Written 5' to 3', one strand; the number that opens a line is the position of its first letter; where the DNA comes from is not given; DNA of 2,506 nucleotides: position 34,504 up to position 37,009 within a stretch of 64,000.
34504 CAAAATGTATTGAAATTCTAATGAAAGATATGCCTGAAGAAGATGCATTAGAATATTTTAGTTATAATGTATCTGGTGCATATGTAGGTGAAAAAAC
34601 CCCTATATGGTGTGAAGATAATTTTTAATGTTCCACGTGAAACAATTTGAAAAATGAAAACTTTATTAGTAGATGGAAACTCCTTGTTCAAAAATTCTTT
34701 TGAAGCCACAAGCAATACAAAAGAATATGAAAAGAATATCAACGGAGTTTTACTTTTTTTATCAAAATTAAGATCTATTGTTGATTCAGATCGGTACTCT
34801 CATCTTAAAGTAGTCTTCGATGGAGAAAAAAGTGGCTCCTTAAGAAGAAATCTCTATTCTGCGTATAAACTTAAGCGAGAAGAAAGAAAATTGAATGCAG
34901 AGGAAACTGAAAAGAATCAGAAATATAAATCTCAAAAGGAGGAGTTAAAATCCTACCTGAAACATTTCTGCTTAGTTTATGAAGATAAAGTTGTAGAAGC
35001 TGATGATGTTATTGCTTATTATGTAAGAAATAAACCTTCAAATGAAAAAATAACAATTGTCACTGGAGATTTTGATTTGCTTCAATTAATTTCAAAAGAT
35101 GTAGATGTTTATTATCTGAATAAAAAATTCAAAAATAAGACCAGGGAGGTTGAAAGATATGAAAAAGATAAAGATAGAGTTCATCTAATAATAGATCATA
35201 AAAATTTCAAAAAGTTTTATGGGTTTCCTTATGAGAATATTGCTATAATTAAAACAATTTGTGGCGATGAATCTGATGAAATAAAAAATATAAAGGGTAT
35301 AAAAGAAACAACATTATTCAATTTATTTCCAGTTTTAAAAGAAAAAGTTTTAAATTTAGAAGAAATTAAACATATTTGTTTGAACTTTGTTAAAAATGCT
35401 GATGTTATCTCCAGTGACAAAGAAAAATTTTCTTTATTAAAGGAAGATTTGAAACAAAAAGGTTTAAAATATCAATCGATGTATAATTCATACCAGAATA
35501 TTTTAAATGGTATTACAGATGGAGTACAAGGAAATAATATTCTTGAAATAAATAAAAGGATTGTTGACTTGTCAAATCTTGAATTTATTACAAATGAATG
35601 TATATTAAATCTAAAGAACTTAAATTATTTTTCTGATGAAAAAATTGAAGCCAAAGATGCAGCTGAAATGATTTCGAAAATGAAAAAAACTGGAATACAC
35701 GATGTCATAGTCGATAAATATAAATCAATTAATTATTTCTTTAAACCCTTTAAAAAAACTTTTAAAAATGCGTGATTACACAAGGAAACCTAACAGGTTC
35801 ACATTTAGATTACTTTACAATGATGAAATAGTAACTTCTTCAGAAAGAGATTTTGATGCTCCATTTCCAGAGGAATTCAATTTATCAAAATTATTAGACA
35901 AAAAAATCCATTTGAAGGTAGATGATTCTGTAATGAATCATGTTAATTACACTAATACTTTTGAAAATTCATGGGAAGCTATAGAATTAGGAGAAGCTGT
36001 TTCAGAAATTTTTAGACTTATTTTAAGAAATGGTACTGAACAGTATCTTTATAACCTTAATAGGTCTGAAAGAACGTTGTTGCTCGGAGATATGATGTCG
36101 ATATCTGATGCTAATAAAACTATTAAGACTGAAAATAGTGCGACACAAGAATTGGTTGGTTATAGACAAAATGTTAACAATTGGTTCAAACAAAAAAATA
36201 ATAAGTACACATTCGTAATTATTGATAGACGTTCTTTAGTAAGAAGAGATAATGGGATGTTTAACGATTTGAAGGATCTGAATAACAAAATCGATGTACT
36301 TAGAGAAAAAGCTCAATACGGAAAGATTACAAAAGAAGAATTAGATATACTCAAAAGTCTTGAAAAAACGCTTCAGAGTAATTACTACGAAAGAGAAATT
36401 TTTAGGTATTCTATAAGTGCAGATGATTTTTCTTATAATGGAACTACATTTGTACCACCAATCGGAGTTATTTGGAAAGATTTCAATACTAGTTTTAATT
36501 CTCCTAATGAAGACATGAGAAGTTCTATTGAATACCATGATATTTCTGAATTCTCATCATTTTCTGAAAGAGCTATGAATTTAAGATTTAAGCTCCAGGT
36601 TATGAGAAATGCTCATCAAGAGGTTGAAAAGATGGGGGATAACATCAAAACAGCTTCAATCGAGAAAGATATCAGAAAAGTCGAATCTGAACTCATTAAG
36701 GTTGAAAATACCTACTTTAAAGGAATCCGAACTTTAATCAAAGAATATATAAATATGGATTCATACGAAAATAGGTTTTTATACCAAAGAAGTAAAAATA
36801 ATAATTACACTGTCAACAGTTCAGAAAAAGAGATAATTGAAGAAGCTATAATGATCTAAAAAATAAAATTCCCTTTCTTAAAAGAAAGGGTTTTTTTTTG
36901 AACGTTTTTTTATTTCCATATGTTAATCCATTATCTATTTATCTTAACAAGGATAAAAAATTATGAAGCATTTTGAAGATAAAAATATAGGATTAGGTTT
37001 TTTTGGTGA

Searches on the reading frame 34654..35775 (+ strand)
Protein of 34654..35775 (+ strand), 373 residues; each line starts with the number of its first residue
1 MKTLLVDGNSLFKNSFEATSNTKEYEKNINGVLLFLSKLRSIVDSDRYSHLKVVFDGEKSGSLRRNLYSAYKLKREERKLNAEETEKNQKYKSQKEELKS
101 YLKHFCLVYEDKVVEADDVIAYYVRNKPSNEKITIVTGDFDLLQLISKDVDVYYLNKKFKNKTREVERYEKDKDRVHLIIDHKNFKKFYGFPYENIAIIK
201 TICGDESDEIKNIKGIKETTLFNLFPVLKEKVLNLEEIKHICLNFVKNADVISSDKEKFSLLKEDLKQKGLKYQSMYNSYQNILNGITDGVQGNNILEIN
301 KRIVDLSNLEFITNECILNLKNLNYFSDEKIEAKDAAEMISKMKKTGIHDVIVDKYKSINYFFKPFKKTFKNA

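Call 7: search_protein_families(library=pfam, proteins=[window:34654-35775:+], max_evalue=0.01)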
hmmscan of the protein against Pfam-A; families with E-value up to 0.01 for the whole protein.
window:34654-35775:+ (373 aa): 3 families
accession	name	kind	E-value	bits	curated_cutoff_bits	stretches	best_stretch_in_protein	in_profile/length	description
PF02739.22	5_3_exonuc_N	-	4.1e-26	92.1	34.3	1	2-162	1-147/164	5'-3' exonuclease, N-terminal resolvase-like domain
PF05991.17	NYN_YacP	-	0.00062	20.2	24.6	1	92-172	56-136/166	YacP-like NYN domain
PF17287.7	POTRA_3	-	0.0085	16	27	0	217-238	14-35/56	POTRA domain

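Call 8: search_protein_families(library=phrogs, proteins=[window:34654-35775:+], max_evalue=0.001)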
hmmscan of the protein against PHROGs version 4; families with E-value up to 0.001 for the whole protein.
window:34654-35775:+ (373 aa): 1 family
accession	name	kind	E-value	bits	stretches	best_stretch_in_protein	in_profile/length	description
phrog_32545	-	unknown function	9.8e-06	26.4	1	3-169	3-166/186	-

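Call 12: find_related_loci(query=window:34654-35775:+, collection=viral_contigs, flank=5000)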
Query window:34654-35775:+ (373 aa) in viral_contigs; peptide patterns used: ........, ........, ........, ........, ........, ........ (x = any residue, [..] = any of these).
39 stretches matched a pattern; 4 encode a relative of the query (tblastn E <= 1e-3); 4 distinct loci.
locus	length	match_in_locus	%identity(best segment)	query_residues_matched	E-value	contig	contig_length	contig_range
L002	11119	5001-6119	98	1-373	0e+0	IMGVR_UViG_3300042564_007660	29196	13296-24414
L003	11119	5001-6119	98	1-373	0e+0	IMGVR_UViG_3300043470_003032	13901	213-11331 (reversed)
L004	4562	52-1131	90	1-360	0e+0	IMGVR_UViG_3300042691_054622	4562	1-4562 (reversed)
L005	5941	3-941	97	61-373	0e+0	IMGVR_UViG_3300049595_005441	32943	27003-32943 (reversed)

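Call 17: find_homologous_proteins(query=window:34654-35775:+)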
Query window:34654-35775:+ (373 aa): 182 proteins with E <= 0.001 among 4279 candidates; the best 120 are listed.
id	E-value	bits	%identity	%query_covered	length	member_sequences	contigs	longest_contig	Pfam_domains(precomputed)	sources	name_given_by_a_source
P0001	1.4e-231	786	98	100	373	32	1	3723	PF02739.23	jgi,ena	jgi:5'-3' exonuclease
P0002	2.2e-129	450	60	100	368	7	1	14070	PF02739.23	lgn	-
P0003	8.1e-125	435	61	99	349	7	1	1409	PF02739.23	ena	-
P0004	5.3e-124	432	60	99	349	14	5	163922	PF02739.23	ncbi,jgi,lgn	jgi:5'-3' exonuclease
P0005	1.2e-123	431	60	99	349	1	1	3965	PF02739.23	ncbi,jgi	jgi:5'-3' exonuclease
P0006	6.5e-123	428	59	99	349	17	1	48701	PF02739.23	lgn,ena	-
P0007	1.2e-117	411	57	100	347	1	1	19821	PF02739.23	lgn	-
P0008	2.7e-91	324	49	99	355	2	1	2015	PF02739.23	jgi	-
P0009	7.5e-89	316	48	99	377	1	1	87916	PF02739.23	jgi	jgi:5'-3' exonuclease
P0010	3.2e-88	314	48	99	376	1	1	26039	PF02739.23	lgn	-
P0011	7.9e-88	313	46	99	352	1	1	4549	PF02739.23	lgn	-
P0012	1.7e-83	299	45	99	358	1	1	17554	PF02739.23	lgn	-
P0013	9.5e-79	283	48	87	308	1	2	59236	PF02739.23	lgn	-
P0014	2.8e-74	268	48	81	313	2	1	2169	PF02739.23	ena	-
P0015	2.6e-72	262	41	99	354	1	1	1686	PF02739.23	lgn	-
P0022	7.0e-44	168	36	99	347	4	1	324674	PF02739.23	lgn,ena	-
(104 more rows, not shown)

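Call 18: find_encoding_contigs(protein=P0004, flank=10000, max_places=3)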
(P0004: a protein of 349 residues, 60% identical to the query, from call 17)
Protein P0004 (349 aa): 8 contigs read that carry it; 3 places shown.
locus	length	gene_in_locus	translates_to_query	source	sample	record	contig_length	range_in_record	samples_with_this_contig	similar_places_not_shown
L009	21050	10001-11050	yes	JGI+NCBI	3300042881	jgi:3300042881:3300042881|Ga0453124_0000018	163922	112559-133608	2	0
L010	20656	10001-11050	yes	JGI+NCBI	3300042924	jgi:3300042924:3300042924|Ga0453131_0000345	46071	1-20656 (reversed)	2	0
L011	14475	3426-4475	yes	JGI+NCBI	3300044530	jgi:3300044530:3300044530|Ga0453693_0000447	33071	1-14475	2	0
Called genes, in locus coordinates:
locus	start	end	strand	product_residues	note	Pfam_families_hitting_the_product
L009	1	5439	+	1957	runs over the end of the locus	-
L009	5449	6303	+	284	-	-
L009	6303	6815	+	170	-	-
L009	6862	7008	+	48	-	-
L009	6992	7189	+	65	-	-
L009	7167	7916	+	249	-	-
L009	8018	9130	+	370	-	-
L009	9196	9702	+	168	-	-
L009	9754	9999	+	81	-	-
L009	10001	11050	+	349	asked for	PF02739:5_3_exonuc_N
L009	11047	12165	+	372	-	-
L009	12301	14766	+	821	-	PF03796:DnaB_C (faint), PF05203:Hom_end_hint (weak), PF14528:LAGLIDADG_3 (faint)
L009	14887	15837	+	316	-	PF00268:Ribonuc_red_sm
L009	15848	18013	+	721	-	PF03477:ATP-cone, PF00317:Ribonuc_red_lgN, PF02867:Ribonuc_red_lgC, PF14890:Intein_splicing (weak)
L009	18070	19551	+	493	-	-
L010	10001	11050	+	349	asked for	PF02739:5_3_exonuc_N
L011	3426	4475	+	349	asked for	PF02739:5_3_exonuc_N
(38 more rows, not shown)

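Call 19: find_encoding_contigs(protein=P0006, flank=10000, max_places=2)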
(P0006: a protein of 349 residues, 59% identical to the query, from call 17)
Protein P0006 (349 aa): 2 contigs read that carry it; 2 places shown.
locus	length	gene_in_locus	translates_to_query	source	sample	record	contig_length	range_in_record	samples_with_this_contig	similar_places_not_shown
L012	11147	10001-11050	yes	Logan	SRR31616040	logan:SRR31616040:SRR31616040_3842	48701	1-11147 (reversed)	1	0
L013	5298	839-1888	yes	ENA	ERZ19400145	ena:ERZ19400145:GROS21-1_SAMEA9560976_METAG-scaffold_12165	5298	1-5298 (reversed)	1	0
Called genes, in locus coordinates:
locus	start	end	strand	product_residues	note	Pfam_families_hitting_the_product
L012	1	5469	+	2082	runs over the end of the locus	PF13539:Peptidase_M15_4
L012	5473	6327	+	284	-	-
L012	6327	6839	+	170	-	-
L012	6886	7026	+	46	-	-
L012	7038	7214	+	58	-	-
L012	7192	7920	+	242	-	-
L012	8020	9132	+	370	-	-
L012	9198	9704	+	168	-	-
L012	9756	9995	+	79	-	-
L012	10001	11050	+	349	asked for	PF02739:5_3_exonuc_N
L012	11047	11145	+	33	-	?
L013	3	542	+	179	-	?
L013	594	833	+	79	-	-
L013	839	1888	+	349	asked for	PF02739:5_3_exonuc_N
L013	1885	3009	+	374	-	-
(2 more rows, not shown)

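Call 20: find_encoding_contigs(protein=P0009, flank=10000, max_places=2)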
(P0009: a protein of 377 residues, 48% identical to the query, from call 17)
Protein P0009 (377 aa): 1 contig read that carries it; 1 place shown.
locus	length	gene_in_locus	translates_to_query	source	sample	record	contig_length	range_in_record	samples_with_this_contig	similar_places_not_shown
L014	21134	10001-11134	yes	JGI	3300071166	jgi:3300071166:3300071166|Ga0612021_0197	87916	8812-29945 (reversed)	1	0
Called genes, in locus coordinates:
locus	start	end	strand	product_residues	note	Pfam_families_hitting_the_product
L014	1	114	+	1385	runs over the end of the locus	-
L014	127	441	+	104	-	-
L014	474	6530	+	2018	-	-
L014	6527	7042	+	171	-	-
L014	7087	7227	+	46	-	-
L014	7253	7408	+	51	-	-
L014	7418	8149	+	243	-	-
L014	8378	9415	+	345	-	-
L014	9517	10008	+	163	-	-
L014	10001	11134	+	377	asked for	PF02739:5_3_exonuc_N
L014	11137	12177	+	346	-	-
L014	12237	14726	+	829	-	PF05203:Hom_end_hint (weak), PF05204:Hom_end (faint), PF14528:LAGLIDADG_3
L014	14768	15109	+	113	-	-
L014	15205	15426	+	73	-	-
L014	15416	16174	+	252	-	PF00268:Ribonuc_red_sm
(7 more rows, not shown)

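Call 26: find_related_loci(query=window:34654-35775:+, collection=metagenome_contigs, flank=3000)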
Query window:34654-35775:+ (373 aa) in metagenome_contigs; peptide patterns used: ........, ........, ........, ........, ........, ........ (x = any residue, [..] = any of these).
567 stretches matched a pattern; 1 encode a relative of the query (tblastn E <= 1e-3); 1 distinct loci.
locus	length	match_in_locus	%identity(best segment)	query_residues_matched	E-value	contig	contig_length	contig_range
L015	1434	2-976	97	49-373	0e+0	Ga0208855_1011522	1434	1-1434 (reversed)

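Call 29: search_dna_similar(query=window:34654-35775:+, collection=phages, mode=protein, max_rows=15)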
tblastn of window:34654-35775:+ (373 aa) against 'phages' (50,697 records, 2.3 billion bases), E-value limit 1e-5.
Records with a match: 87; places in all: 87; records where one place covers at least 80% of the query: 0.
Best place of each record, by identity: <60% 87.
By first word of the organism name: Bacillus 22; Bacteriophage 14; Vibrio 14; Listeria 6; Pseudomonas 6; Flavobacterium 4; Rhodococcus 4; Staphylococcus 3; Rhizobium 3; Salmonella 3; and 7 more.
By host as written in the record: - 30; Bacillus subtilis 6; Listeria monocytogenes 6; Bacillus subtilis BEST7003 5; Flavobacterium sp. LMO8 4; Staphylococcus aureus 3; Bacillus alcalophilus CGMCC 1.3604 3; Pseudomonas syringae pv. actinidiae 3; and 20 more.
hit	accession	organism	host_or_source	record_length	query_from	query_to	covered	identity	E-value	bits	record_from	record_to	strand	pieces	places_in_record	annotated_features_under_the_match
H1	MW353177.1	Flavobacterium phage vB_FspM_immuto_13-6C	Flavobacterium sp. LMO8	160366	3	253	67%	29.2%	2e-17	90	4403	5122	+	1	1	5'-3' exonuclease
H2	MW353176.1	Flavobacterium phage vB_FspM_immuto_3-5A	Flavobacterium sp. LMO8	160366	3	242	64%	29.7%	1e-16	88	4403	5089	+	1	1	5'-3' exonuclease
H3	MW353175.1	Flavobacterium phage vB_FspM_immuto_2-6A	Flavobacterium sp. LMO8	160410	3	242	64%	29.7%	1e-16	88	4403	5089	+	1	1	5'-3' exonuclease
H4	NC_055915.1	Flavobacterium phage vB_FspM_immuto_2-6A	Flavobacterium sp. LMO8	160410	3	242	64%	29.7%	1e-16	88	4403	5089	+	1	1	5'-3' exonuclease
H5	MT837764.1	Bacteriophage sp.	human fecal samples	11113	2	238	64%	29.5%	1e-13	78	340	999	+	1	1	record has no annotation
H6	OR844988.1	Staphylococcus phage SA 1306 Kay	Staphylococcus aureus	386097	2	256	68%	27.2%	6e-12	73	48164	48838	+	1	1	record has no annotation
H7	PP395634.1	Microcystis phage Mel-JY01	Microcystis elabens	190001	3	231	61%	30.3%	2e-16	87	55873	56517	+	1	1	DNA polymerase I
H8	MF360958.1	Salicola phage SCTP-2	Salicola sp. PV4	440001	4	231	61%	29.7%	3e-8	61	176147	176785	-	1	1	176: DNA polymerase I-like protein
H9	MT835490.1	Bacteriophage sp.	human fecal samples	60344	15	239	60%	29.9%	2e-8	62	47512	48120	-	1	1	record has no annotation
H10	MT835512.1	Bacteriophage sp.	human fecal samples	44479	2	239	64%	28.0%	1e-10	69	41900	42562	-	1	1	record has no annotation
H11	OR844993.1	Staphylococcus phage SA 1306 Kay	Staphylococcus aureus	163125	2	238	64%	28.1%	1e-9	66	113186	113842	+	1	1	record has no annotation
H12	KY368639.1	Bacillus phage vB_BsuM-Goe2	Bacillus subtilis Goe2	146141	4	225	60%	28.9%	4e-10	67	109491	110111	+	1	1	5'-3' exonuclease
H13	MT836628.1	Bacteriophage sp.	human fecal samples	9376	2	225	60%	28.6%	2e-10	68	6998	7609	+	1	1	record has no annotation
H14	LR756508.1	uncultured phage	metagenomic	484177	2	218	58%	29.0%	1e-11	72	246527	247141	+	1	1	record has no annotation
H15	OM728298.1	Bacillus phage vB_BsuM-Goe16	Bacillus subtilis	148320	4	225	60%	28.3%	6e-10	67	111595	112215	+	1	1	xni: flap endonuclease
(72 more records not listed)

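Call 56: find_encoding_contigs(protein=P0007, flank=6000, max_places=2)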
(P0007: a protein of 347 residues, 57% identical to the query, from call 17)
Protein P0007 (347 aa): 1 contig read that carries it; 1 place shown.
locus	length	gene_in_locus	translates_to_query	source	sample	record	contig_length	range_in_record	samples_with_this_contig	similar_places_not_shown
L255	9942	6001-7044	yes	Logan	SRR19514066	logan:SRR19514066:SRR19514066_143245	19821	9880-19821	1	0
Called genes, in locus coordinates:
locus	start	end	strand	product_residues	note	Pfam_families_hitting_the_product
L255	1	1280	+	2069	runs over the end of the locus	PF13539:Peptidase_M15_4 (weak)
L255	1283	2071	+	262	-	-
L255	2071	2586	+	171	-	-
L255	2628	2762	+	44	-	-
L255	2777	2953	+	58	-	-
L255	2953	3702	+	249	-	-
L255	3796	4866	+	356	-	-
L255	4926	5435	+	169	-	-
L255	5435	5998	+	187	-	-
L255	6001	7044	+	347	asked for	PF02739:5_3_exonuc_N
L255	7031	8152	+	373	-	-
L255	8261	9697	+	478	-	PF03796:DnaB_C, PF06745:ATPase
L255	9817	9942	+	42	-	?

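Call 57: find_encoding_contigs(protein=P0010, flank=6000, max_places=2)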
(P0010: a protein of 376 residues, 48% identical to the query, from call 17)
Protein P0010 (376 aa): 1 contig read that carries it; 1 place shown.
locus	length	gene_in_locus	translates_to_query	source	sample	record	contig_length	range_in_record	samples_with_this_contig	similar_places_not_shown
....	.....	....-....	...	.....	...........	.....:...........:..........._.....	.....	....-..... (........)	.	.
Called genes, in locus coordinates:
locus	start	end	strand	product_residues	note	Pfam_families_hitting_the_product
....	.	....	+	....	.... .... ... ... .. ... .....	-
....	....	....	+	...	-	-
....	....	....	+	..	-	-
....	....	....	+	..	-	-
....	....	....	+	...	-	-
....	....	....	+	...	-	-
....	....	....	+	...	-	-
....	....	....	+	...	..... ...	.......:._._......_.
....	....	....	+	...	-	-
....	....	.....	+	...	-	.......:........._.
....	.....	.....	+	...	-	-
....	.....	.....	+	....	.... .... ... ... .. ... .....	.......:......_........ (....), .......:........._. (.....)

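Call 58: find_encoding_contigs(protein=P0013, flank=6000, max_places=2)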
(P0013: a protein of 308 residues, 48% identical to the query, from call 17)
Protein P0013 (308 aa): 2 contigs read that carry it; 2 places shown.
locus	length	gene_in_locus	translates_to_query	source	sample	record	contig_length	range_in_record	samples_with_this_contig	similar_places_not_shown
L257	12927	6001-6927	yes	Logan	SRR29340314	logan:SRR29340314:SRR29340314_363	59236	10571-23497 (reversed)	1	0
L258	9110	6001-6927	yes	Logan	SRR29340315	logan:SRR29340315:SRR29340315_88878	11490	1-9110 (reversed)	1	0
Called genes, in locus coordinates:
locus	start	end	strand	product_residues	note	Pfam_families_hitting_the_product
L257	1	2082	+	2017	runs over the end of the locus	-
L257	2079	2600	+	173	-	-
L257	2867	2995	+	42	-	-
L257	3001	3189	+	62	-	-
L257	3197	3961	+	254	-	-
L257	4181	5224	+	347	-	-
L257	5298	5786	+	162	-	-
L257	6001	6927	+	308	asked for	PF02739:5_3_exonuc_N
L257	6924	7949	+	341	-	-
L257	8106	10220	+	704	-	-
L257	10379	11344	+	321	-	PF00268:Ribonuc_red_sm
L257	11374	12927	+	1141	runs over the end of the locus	PF03477:ATP-cone, PF00317:Ribonuc_red_lgN, PF13403:Hint_2 (weak), PF14890:Intein_splicing, PF14528:LAGLIDADG_3 (faint), PF02867:Ribonuc_red_lgC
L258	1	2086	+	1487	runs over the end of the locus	?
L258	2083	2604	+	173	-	-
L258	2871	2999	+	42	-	-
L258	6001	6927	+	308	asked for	PF02739:5_3_exonuc_N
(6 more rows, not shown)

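Call 70: find_encoding_contigs(protein=P0002, flank=6000, max_places=2)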
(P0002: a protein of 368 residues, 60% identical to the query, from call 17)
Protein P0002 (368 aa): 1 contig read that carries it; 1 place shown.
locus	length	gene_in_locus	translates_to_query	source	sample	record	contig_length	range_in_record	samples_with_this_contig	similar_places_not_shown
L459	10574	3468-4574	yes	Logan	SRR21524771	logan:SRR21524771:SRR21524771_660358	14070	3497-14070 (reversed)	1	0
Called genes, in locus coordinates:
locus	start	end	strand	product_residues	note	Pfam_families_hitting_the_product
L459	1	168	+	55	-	?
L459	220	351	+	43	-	-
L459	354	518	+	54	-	-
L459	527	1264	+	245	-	-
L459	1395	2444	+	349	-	-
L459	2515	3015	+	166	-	-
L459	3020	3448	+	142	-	-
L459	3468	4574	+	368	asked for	PF02739:5_3_exonuc_N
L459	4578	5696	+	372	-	-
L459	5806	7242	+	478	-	PF03796:DnaB_C, PF06745:ATPase (weak)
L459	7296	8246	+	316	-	PF00268:Ribonuc_red_sm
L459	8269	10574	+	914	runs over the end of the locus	PF03477:ATP-cone, PF00317:Ribonuc_red_lgN, PF02867:Ribonuc_red_lgC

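Call 71: find_encoding_contigs(protein=P0008, flank=6000, max_places=2)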
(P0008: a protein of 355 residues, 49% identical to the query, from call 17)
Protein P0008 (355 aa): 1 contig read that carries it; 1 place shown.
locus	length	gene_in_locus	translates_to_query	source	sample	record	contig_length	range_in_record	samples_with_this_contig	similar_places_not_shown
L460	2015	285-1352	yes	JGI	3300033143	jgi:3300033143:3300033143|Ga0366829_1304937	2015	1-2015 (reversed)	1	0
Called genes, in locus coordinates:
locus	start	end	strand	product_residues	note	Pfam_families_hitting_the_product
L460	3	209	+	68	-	?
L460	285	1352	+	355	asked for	PF02739:5_3_exonuc_N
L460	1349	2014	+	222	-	?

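Call 87: find_encoding_contigs(protein=P0012, flank=8000, max_places=1)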
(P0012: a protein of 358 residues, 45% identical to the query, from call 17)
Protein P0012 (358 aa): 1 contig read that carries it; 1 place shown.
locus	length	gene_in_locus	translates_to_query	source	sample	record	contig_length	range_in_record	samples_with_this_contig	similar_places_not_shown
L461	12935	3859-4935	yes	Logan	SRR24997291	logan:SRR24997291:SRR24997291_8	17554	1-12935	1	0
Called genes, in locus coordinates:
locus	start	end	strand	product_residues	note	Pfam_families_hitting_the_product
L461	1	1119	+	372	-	?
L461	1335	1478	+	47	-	-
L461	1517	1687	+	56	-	-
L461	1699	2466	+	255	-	-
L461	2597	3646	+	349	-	-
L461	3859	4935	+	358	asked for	PF02739:5_3_exonuc_N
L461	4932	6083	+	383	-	-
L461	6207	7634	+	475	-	PF03796:DnaB_C, PF06745:ATPase (weak)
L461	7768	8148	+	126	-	-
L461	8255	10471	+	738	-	PF21995:RNR-II_ins_dom (faint)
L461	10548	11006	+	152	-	-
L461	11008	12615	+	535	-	-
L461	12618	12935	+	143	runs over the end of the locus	-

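Call 88: find_encoding_contigs(protein=P0022, flank=10000, max_places=1)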
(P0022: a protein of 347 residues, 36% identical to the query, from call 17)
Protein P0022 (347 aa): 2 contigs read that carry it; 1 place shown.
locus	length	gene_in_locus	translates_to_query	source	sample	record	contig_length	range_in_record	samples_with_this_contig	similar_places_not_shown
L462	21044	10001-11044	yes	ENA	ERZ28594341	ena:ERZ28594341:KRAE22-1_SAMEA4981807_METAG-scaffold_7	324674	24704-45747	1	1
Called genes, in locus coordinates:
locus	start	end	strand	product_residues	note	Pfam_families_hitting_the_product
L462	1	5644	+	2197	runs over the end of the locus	-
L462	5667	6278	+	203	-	-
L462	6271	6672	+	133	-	-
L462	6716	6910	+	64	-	-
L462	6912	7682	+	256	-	-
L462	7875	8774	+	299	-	PF08804:gp32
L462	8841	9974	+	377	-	-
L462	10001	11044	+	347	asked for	PF02739:5_3_exonuc_N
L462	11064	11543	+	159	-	-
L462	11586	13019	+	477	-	PF03796:DnaB_C, PF06745:ATPase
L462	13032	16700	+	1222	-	PF14890:Intein_splicing (weak), PF03161:LAGLIDADG_2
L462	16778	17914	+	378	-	-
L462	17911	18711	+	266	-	-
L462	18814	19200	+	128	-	PF04965:GPW_gp25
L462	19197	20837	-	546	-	PF05265:DUF723, PF14311:DUF4379 (faint), PF05265:DUF723, PF25680:Mom (weak)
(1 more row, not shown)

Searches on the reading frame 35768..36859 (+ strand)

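Call 7: search_protein_families(library=pfam, proteins=[window:35768-36859:+], max_evalue=0.01)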
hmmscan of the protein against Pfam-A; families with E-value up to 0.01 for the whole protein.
window:35768-36859:+ (363 aa): 0 families

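Call 8: search_protein_families(library=phrogs, proteins=[window:35768-36859:+], max_evalue=0.001)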
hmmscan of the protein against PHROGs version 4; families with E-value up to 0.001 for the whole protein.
window:35768-36859:+ (363 aa): 1 family
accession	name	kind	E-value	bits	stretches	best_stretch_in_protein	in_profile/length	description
phrog_7224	-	unknown function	0.00032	21.7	1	122-212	29-120/160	-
